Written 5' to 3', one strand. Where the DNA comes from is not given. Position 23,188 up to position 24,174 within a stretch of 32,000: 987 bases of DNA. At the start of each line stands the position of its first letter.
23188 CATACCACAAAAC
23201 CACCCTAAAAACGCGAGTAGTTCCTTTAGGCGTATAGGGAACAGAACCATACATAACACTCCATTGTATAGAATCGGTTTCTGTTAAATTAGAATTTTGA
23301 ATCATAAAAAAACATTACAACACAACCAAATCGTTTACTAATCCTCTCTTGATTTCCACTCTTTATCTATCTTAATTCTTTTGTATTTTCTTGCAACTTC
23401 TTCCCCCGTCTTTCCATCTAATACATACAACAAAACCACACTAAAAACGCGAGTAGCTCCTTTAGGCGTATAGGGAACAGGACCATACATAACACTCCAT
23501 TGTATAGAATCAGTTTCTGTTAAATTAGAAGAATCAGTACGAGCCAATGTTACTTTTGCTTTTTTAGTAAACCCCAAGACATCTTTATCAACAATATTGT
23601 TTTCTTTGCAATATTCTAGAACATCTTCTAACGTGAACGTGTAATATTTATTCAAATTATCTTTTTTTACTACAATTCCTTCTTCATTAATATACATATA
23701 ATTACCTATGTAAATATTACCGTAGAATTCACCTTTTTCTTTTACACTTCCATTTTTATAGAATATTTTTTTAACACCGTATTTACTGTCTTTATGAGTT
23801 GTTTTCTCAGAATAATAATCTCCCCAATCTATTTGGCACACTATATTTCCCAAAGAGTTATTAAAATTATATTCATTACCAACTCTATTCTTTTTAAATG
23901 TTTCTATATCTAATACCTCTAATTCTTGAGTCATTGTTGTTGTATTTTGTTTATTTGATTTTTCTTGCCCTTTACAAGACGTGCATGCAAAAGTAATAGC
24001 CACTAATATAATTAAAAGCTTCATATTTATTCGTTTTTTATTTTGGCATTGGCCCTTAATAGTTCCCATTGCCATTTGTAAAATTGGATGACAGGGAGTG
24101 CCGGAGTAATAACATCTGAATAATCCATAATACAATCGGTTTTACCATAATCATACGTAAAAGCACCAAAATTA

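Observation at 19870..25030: Segmentally duplicated array of orphan toxin tails and immunity genes whose paralogs are mosaics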

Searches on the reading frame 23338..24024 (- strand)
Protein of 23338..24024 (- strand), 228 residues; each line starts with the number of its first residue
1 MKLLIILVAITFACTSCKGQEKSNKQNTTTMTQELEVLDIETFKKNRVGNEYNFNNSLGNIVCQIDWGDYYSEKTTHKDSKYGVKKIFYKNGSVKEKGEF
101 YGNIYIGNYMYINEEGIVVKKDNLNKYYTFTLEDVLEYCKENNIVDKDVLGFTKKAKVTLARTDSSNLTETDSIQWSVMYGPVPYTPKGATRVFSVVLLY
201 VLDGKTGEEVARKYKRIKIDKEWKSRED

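Call 7: search_protein_families(library=pfam, proteins=[window:23338-24024:-], max_evalue=0.01)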
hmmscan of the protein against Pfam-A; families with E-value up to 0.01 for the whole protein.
window:23338-24024:- (228 aa): 1 family
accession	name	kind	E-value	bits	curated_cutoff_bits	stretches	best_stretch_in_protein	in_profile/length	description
PF20448.3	DUF6705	-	0.0097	16.2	24.4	0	1-148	1-113/188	Family of unknown function (DUF6705)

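Call 23: find_homologous_proteins(query=window:23338-24024:-)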
Query window:23338-24024:- (228 aa): 4 proteins with E <= 0.001 among 133 candidates.
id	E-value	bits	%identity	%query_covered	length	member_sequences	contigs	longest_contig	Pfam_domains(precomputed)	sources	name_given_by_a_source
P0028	2.0e-147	507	100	100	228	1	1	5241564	-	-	-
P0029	6.6e-77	276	58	100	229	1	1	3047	-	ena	-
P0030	5.1e-73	263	64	88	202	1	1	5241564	-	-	-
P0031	2.3e-60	222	50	96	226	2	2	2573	-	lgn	-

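Call 24: search_protein_families(library=ncbifam, proteins=[window:23338-24024:-], max_evalue=0.1)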
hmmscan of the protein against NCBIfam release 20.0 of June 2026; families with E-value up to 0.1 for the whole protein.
window:23338-24024:- (228 aa): 0 families
